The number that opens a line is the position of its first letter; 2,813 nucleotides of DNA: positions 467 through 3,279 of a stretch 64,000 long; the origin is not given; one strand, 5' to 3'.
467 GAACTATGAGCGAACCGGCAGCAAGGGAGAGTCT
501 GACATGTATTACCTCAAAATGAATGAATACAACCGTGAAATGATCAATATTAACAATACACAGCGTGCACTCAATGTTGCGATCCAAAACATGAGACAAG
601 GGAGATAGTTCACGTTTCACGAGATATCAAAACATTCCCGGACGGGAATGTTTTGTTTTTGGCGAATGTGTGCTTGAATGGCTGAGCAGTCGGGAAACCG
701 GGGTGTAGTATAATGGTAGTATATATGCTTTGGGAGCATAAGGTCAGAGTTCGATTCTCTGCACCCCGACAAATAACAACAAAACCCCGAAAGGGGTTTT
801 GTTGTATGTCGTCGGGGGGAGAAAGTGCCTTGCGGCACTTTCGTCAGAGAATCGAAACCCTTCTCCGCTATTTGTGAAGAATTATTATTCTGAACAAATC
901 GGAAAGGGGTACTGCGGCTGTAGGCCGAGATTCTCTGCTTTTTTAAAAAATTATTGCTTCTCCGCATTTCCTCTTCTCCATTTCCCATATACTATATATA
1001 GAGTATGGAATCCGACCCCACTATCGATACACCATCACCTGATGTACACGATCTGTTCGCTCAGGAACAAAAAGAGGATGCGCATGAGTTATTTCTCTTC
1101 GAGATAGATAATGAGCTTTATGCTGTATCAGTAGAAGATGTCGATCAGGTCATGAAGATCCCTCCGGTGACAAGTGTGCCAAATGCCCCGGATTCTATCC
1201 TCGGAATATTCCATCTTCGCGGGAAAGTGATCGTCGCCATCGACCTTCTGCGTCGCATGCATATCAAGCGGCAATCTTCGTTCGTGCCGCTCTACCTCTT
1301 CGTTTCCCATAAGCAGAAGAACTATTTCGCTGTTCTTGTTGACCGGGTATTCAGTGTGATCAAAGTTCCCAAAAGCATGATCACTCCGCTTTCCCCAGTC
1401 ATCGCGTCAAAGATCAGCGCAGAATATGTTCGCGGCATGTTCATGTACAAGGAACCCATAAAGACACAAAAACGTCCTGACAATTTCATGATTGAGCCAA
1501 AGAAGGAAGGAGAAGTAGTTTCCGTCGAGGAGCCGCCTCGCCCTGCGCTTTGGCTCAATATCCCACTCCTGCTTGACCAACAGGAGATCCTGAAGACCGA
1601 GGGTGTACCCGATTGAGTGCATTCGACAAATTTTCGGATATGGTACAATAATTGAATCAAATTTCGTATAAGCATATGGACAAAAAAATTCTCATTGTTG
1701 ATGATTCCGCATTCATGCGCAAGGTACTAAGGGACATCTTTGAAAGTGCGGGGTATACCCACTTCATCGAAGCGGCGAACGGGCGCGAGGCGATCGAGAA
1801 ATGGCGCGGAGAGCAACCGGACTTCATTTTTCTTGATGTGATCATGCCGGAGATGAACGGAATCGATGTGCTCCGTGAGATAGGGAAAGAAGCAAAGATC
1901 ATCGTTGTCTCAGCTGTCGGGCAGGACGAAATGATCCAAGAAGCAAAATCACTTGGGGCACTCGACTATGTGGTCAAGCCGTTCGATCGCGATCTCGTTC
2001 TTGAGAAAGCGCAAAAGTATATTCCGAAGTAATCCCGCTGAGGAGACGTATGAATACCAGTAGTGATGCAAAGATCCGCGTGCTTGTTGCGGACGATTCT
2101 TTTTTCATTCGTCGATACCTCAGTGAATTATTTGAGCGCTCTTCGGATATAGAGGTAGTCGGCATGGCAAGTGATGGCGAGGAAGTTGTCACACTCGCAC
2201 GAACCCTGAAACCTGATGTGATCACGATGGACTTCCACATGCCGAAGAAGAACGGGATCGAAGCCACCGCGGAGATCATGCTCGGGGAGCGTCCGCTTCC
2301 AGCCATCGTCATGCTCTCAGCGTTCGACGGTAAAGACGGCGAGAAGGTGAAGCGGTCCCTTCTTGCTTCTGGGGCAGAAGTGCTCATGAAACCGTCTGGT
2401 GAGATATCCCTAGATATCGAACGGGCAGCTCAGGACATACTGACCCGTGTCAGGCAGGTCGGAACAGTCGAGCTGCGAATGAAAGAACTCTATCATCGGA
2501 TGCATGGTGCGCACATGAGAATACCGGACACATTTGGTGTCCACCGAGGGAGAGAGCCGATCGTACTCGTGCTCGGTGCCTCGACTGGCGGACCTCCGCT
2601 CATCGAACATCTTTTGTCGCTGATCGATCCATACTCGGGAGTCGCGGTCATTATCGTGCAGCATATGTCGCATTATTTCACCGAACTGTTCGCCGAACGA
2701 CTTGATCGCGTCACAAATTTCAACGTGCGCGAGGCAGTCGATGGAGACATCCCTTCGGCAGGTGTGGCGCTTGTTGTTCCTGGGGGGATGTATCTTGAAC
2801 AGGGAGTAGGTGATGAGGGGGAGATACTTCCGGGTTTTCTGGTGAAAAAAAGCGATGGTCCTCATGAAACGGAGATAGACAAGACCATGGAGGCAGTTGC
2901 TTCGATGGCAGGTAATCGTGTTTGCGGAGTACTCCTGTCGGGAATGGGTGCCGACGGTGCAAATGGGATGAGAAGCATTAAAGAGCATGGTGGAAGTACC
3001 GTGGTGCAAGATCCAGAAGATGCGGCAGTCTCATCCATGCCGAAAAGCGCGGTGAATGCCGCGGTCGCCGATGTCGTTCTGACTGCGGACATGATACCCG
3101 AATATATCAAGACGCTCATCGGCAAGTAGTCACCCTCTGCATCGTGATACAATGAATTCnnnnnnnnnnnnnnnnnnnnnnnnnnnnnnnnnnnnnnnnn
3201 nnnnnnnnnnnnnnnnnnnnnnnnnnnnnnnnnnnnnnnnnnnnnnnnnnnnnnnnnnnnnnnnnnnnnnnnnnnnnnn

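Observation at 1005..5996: Complete-looking CheW-CheY-CheB-CheA-CheC-CheD operon with no receptor or CheR, in a pilus-only context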

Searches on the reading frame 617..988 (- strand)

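Call 48: search_protein_families(library=pfam, alignment_id=A4, max_evalue=0.01)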
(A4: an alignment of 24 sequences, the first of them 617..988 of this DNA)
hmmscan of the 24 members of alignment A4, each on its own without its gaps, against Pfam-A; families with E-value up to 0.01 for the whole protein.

A. member 1, window:617-988:- (123 aa): 0 families

B. families by the number of members that match (of 24 scanned): 8 families
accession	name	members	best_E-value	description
PF00075.30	RNase_H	1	5.7e-39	RNase H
PF01230.28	HIT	1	4.3e-29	HIT domain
PF02163.28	Peptidase_M50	1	2e-17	Peptidase family M50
PF11969.13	DcpS_C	1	2.8e-15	Scavenger mRNA decapping enzyme C-term binding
PF20269.3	CATRA-N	1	0.0017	CASPASE and TPR Repeat-Associated N-terminal domain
PF01693.22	Cauli_VI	1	0.0041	Ribonuclease H1 N-terminal domain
PF02611.20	CDH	1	0.0047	CDP-diacylglycerol pyrophosphatase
PF00830.24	Ribosomal_L28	1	0.0088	Ribosomal L28 family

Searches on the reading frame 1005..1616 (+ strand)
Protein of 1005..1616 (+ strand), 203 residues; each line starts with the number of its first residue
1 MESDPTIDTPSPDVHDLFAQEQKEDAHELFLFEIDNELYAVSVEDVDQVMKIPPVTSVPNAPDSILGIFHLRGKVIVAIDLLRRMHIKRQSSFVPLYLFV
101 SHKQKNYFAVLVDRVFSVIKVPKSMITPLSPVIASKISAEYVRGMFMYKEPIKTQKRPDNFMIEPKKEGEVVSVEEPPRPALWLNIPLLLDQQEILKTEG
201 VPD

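Call 4: search_protein_families(library=pfam, proteins=[window:1005-1616:+])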
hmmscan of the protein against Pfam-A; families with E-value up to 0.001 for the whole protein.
window:1005-1616:+ (203 aa): 1 family
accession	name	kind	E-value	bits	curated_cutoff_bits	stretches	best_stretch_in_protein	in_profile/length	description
PF01584.24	CheW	-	6.4e-23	81.4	23.5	1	29-146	2-117/138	CheW-like domain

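Call 36: search_protein_families(library=ncbifam, proteins=[window:1005-1616:+], max_evalue=0.01)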
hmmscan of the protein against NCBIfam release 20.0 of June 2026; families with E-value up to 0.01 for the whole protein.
window:1005-1616:+ (203 aa): 1 family
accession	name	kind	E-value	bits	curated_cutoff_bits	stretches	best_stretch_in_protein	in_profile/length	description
NF007903.0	PRK10612.1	equivalog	9.6e-09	35.2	260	1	25-146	15-135/167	chemotaxis protein CheW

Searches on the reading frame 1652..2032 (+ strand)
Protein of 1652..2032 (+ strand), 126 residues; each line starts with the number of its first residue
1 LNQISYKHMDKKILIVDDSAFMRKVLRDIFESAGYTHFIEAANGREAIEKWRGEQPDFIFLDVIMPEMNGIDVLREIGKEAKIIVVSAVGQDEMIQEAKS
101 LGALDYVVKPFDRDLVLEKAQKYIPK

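Call 4: search_protein_families(library=pfam, proteins=[window:1652-2032:+])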
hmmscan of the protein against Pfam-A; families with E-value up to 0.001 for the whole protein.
window:1652-2032:+ (126 aa): 1 family
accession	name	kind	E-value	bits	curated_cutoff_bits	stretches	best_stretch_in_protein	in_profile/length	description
PF00072.30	Response_reg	-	2.5e-29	102.1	30.2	1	13-119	1-109/111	Response regulator receiver domain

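Call 36: search_protein_families(library=ncbifam, proteins=[window:1676-2032:+], max_evalue=0.01)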
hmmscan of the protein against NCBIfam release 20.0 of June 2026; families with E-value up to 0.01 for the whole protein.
window:1676-2032:+ (118 aa): 102 families (the best 25 are shown)
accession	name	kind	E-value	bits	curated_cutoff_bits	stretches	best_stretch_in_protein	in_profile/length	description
NF041367.1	CheY_Halo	equivalog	9.4e-28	96.9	200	1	5-114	1-112/114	chemotaxis protein CheY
NF001965.0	PRK00742.1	subfamily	8.9e-24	84.3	293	1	3-105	4-111/357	chemotaxis-specific protein-glutamate methyltransferase CheB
TIGR02875.1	spore_0_A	equivalog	1.1e-20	74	200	1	4-111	4-117/262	sporulation transcription factor Spo0A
NF045944.1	ResRegRpaBCyano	equivalog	1.6e-20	73.5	330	1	6-104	1-100/229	response regulator transcription factor RpaB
NF008469.0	PRK11361.1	equivalog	1.7e-20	73.1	714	1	3-106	5-110/461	acetoacetate metabolism transcriptional regulator AtoC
NF009206.0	PRK12555.1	subfamily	4.3e-19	68.7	342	1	4-104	2-107/340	chemotaxis-specific protein-glutamate methyltransferase CheB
NF007969.0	PRK10693.1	equivalog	1.7e-18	66.8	329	1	2-104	7-111/337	two-component system response regulator RssB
NF041733.1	resp_reg_CseB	equivalog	3.4e-18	65.9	350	1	4-108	2-107/228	two-component system response regulator CseB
NF045505.1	RR_RssB_Pseudo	equivalog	3.8e-18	65.7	700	1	4-112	7-117/394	two-component system response regulator RssB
NF040689.1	MtrAB_MtrA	equivalog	8e-18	64.6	300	1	5-109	1-106/219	MtrAB system response regulator MtrA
NF040534.1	resp_reg_YycF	equivalog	9.2e-18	64.3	340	1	3-108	1-108/231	response regulator YycF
NF007901.0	PRK10610.1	equivalog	1.1e-17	64.4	189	1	3-115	6-123/129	chemotaxis response regulator CheY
NF045717.1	DVU0259_DivK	exception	4.6e-17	62.3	160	1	1-115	1-115/117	DVU0259 family response regulator domain-containing protein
NF007935.0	PRK10651.1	equivalog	1.3e-16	60.5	250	1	3-113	7-121/216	two-component system response regulator NarL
NF008034.0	PRK10766.1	equivalog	4.7e-16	59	275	1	1-108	1-110/231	two-component system response regulator TorR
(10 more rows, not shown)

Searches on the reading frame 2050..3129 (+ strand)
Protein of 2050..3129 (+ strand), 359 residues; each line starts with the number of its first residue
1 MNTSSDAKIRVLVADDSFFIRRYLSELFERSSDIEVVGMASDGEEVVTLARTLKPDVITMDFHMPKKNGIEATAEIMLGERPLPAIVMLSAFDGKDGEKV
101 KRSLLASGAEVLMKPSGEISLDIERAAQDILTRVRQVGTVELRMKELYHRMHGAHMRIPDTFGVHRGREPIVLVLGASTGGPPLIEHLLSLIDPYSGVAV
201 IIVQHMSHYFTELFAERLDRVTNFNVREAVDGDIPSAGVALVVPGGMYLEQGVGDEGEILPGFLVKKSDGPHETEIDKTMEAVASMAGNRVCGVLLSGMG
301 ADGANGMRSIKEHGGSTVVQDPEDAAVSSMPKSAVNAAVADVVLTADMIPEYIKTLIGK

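Call 4: search_protein_families(library=pfam, proteins=[window:2050-3129:+])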
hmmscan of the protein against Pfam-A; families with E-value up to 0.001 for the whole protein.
window:2050-3129:+ (359 aa): 2 families
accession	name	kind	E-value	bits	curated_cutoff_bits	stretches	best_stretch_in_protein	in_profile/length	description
PF01339.22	CheB_methylest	-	9.4e-50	169.2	24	1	174-353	2-174/174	CheB methylesterase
PF00072.30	Response_reg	-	1e-16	61.5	30.2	1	11-118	1-103/111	Response regulator receiver domain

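Call 36: search_protein_families(library=ncbifam, proteins=[window:2050-3129:+], max_evalue=0.01)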
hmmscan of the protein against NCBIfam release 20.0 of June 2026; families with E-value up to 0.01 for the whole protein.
window:2050-3129:+ (359 aa): 49 families (the best 25 are shown)
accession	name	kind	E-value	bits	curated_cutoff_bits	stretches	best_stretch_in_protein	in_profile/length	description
NF001965.0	PRK00742.1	subfamily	1.8e-76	257.7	293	1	8-356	3-352/357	chemotaxis-specific protein-glutamate methyltransferase CheB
NF009206.0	PRK12555.1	subfamily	9.7e-70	235.2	342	1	9-355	1-334/340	chemotaxis-specific protein-glutamate methyltransferase CheB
NF041367.1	CheY_Halo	equivalog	2.5e-17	63.3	200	1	11-116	1-101/114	chemotaxis protein CheY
NF052445.1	RespRegMctR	equivalog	9.5e-15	54.6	300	1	8-114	1-104/205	two-component system response regulator MctR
NF008677.0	PRK11697.1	equivalog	2.2e-14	53.4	246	1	9-93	2-84/238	two-component system response regulator BtsR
TIGR02875.1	spore_0_A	equivalog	2.4e-14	53.2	200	1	8-115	2-108/262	sporulation transcription factor Spo0A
NF007935.0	PRK10651.1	equivalog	1e-13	51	250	1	6-95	4-92/216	two-component system response regulator NarL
NF007018.1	PRK09483.1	equivalog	3.7e-11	43.1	280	1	9-90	2-82/217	UvrY/SirA/GacA family response regulator transcription factor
NF008469.0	PRK11361.1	equivalog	1.5e-10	40.4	714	1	7-93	3-86/461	acetoacetate metabolism transcriptional regulator AtoC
NF007708.0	PRK10403.1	equivalog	9.6e-09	35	343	1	8-72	6-70/215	nitrate/nitrite response regulator protein NarP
NF045717.1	DVU0259_DivK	exception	1e-08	35.4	160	1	10-73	4-65/117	DVU0259 family response regulator domain-containing protein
NF045944.1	ResRegRpaBCyano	equivalog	5.9e-08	32.4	330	1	12-137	1-118/229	response regulator transcription factor RpaB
NF007969.0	PRK10693.1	equivalog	7.9e-08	31.7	329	1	10-116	9-110/337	two-component system response regulator RssB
NF011896.0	PRK15369.1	equivalog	1.7e-07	31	242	1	8-111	3-102/211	two component system response regulator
NF045901.1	HisKinLetSLeg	equivalog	2.1e-07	29.3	1650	1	8-92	671-754/906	two-component system sensor histidine kinase LetS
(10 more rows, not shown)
